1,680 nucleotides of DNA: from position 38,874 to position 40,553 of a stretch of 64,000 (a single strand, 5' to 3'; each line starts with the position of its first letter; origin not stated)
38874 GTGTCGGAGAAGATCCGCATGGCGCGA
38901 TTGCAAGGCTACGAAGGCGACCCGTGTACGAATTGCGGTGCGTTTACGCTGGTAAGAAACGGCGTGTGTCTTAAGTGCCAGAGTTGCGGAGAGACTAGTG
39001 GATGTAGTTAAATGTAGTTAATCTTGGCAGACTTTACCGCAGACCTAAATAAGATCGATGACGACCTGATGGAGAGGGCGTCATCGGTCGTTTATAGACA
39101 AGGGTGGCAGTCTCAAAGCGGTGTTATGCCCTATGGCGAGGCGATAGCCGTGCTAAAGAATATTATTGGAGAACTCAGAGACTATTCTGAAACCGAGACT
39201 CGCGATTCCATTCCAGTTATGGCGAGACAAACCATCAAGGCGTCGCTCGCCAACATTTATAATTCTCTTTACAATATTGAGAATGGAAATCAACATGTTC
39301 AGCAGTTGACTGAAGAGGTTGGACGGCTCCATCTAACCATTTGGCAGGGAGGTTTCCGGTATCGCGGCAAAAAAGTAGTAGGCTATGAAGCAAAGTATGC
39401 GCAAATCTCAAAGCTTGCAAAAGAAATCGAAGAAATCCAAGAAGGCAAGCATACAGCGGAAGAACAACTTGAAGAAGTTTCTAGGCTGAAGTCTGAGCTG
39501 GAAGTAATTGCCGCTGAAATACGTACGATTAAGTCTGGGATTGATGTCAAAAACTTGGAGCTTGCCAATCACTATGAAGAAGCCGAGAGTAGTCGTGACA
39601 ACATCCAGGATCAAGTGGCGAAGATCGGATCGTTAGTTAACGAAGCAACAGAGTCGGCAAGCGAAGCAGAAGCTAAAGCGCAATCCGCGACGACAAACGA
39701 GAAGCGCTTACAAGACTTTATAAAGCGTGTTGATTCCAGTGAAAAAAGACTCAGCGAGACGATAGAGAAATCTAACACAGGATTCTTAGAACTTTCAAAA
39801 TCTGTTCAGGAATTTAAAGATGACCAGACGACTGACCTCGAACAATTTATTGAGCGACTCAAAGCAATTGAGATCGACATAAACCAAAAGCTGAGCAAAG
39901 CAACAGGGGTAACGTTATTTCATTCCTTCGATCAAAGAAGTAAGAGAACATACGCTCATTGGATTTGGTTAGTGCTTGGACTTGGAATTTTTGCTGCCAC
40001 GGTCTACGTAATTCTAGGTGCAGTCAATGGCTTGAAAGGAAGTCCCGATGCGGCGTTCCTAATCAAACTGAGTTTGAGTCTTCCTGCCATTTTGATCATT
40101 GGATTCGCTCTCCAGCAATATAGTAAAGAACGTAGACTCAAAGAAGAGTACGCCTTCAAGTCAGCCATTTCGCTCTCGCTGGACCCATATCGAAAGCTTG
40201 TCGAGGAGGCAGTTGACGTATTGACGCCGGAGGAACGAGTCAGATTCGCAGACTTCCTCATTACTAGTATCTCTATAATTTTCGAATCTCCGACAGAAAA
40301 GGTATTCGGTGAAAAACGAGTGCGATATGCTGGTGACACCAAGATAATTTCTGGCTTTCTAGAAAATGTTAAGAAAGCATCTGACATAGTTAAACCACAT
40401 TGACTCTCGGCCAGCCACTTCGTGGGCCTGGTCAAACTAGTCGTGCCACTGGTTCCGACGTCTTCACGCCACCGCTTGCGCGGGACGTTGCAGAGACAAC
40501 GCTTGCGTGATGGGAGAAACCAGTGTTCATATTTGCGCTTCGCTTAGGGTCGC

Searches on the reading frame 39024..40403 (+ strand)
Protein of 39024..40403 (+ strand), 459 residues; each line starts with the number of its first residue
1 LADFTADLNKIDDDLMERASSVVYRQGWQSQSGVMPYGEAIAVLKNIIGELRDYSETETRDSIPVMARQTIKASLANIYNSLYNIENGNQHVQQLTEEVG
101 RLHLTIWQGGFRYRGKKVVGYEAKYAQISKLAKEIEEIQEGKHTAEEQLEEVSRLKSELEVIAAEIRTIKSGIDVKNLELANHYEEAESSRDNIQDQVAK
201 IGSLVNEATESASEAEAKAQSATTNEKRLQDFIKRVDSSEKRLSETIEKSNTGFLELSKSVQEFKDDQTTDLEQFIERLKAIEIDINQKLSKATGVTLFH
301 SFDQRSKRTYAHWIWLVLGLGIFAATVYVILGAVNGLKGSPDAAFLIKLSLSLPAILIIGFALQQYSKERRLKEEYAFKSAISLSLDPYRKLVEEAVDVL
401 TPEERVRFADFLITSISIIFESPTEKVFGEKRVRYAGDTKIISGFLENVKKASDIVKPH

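Call 8: search_protein_families(library=pfam, proteins=[window:39024-40403:+], max_evalue=0.01)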
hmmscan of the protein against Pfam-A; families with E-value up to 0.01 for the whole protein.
window:39024-40403:+ (459 aa): 3 families
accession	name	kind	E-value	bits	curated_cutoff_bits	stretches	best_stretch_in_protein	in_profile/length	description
PF04108.17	ATG17_like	-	0.0017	18.3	43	1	137-287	4-156/355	Autophagy protein ATG17-like domain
PF08824.15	Serine_rich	-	0.0024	18.3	26.9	1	184-291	35-144/157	Serine rich protein interaction domain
PF13863.11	DUF4200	-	0.0044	17.8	29.7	1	156-249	5-98/119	Domain of unknown function (DUF4200)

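Call 17: find_encoding_contigs(protein=window:39024-40400:+, flank=10000, max_places=10)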
Protein window:39024-40400:+ (459 aa): no gene with exactly this product is on record in the collection.

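Call 24: find_homologous_proteins(query=window:39024-40400:+)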
Query window:39024-40400:+ (459 aa): 35 proteins with E <= 0.001 among 8000 candidates.
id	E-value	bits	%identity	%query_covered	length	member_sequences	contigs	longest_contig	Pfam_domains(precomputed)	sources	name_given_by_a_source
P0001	8.5e-261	883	100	91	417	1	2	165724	-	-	-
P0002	8.7e-134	465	50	98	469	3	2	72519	PF13166.13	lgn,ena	-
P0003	3.4e-132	460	48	99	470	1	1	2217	-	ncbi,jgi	jgi:hypothetical protein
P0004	1.8e-130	454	48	99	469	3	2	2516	-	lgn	-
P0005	4.4e-129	449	48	99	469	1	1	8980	-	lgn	-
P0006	1.4e-128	448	47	100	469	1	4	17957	-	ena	-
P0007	2.3e-128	447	48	99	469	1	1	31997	-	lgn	-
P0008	4.0e-128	446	47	99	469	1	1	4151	-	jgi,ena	-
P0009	1.4e-127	444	47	99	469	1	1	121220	-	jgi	jgi:hypothetical protein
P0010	1.7e-126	441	47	99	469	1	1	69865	-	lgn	-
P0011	3.9e-126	440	48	99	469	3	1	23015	-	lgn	-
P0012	4.9e-124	433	46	99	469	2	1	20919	-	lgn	-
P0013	6.9e-118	412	43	100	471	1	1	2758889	-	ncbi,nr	ncbi:MAG: hypothetical protein KF824_01565 [Fimbriimonadaceae bacterium]|nr:MAG: hypothetical protei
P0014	1.0e-117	412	45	100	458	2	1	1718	-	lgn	-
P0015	4.1e-117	410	44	100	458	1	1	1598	-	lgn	-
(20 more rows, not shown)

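Call 25: find_encoding_contigs(protein=P0001, flank=10000, max_places=10)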
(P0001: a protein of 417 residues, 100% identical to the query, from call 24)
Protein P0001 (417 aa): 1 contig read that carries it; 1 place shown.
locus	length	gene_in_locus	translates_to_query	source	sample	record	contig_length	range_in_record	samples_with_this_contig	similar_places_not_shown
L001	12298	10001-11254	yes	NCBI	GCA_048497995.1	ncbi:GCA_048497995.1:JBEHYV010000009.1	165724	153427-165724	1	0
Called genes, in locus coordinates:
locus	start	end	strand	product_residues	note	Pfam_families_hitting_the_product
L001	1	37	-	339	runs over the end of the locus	PF01628:HrcA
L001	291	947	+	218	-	PF07589:PEP_exosort_dom (weak)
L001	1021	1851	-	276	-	PF02678:Pirin, PF05726:Pirin_C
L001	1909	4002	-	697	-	-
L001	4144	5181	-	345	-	PF00793:DAHP_synth_1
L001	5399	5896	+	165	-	PF22811:Zn_ribbon_NrdR, PF03477:ATP-cone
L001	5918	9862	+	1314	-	PF08471:Ribonuc_red_2_N, PF02867:Ribonuc_red_lgC, PF20772:TACO1_YebC_N (faint), PF02867:Ribonuc_red_lgC, PF12637:TSCPD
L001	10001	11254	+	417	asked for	-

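Call 30: search_protein_families(library=padloc, proteins=[window:39024-40403:+], max_evalue=0.01)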
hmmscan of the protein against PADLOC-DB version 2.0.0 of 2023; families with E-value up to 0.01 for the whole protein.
window:39024-40403:+ (459 aa): 13 families
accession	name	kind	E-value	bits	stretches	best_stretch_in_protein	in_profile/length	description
PDLC03859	LmuB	-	8.8e-06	23.2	1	68-292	278-481/611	-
PDLC00553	JetC2|JetC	-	3.7e-05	19.8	1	128-283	877-1028/1361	DUF3584 domain; MukB-like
PDLC00601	ZorA1|ZorA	-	5.3e-05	20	1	125-290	477-647/699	MotA/ExbB/TolQ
PDLC00519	JetC1|JetC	-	7.6e-05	19.1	1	72-260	629-813/1097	DUF3584 domain; MukB-like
PDLC03868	LmuB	-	0.00022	17.6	1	118-270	217-370/1035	-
PDLC00551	JetC2|JetC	-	0.00037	16.5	1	69-289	685-900/1365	DUF3584 domain; MukB-like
PDLC00579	JetC3|JetC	-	0.00046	16.2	1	125-246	790-910/1453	DUF3584 domain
PDLC00512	JetC1|JetC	-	0.00095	15.3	1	127-291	642-803/1123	DUF3584 domain; MukB-like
PDLC00006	DruC1|DruC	-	0.0013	15.3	1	175-288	182-294/626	Unknown function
PDLC00514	JetC1|JetC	-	0.0014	14.5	1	45-245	260-449/1117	DUF3584 domain; MukB-like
PDLC00507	JetC1|JetC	-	0.0034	13.7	1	124-291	691-861/1215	DUF3584 domain; MukB-like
PDLC00598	ZorA1|ZorA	-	0.0038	13.7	1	62-282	427-648/663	MotA/ExbB/TolQ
PDLC00508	JetC1|JetC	-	0.0067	12.6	1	121-249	611-797/1106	DUF3584 domain; MukB-like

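Call 35: find_encoding_contigs(protein=P0002, flank=8000, max_places=4)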
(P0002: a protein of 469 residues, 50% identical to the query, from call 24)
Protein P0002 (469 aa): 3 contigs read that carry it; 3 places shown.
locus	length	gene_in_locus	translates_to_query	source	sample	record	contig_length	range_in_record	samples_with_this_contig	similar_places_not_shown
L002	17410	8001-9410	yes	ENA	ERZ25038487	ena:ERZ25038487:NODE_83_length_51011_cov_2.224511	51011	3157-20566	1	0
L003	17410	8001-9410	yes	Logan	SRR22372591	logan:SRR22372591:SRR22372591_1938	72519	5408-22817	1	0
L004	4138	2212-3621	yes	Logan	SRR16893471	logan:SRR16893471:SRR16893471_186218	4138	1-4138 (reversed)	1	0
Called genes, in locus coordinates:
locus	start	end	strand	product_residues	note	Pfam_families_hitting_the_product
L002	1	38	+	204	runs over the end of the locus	-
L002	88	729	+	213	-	-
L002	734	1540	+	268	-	PF01113:DapB_N, PF03447:NAD_binding_3 (weak), PF05173:DapB_C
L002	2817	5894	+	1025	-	PF04851:ResIII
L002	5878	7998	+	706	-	PF00580:UvrD-helicase, PF01443:Viral_helicase1 (faint), PF13245:AAA_19, PF13361:UvrD_C, PF13538:UvrD_C_2 (faint)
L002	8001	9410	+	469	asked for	PF13166:AAA_13 (faint)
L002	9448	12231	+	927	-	PF01555:N6_N4_Mtase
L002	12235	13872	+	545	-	PF02463:SMC_N, PF13175:AAA_15, PF13476:AAA_23, PF13514:AAA_27 (faint), PF13304:AAA_21, PF13175:AAA_15, PF20469:OLD-like_TOPRIM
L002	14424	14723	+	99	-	-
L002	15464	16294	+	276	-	-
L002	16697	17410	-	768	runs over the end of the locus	PF03190:Thioredox_DsbH, PF13899:Thioredoxin_7 (weak)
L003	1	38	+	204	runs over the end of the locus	-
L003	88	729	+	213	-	-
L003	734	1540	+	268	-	PF01113:DapB_N, PF03447:NAD_binding_3 (weak), PF05173:DapB_C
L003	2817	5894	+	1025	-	PF04851:ResIII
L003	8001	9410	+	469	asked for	PF13166:AAA_13 (faint)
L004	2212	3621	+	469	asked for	PF13166:AAA_13 (faint)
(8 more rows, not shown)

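Call 36: find_encoding_contigs(protein=P0009, flank=8000, max_places=3)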
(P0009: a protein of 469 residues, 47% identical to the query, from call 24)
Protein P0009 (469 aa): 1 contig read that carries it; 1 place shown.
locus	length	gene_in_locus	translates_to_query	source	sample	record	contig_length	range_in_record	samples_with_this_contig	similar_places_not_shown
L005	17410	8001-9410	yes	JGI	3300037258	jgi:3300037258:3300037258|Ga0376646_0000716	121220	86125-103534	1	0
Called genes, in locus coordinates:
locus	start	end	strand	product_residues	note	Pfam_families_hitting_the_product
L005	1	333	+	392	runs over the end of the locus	PF00817:IMS, PF11799:IMS_C (faint)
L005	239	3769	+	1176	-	PF02811:PHP, PF07733:DNA_pol3_alpha, PF17657:DNA_pol3_finger, PF14579:HHH_6, PF01336:tRNA_anti-codon (faint)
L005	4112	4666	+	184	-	PF01420:Methylase_S (weak)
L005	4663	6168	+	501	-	PF12161:HsdM_N, PF02384:N6_Mtase, PF07669:Eco57I (weak)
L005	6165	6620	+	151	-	-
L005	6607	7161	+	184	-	-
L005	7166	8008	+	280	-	PF02498:Bro-N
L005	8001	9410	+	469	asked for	-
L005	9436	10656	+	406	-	PF01420:Methylase_S (faint)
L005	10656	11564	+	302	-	-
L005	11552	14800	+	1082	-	PF04313:HSDR_N, PF04851:ResIII, PF18766:SWI2_SNF2, PF22679:T1R_D3-like, PF11867:T1RH-like_C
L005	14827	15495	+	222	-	PF01863:YgjP-like, PF10263:SprT-like (weak)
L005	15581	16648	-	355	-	PF02668:TauD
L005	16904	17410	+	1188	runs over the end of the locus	PF19773:DUF6259 (weak)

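Call 103: search_protein_families(library=ncbifam, proteins=[P0156], max_evalue=0.001)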
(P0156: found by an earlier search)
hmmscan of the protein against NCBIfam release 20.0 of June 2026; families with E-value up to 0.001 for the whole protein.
P0156 (171 aa): 2 families
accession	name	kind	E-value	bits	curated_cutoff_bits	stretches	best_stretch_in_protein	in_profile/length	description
NF047646.1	REP_Tyr_transpos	equivalog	2.8e-23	82.4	80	1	10-148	2-146/146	REP-associated tyrosine transposase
NF033573.1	transpos_IS200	equivalog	4.5e-06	26.9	55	1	23-110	16-107/126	IS200/IS605 family transposase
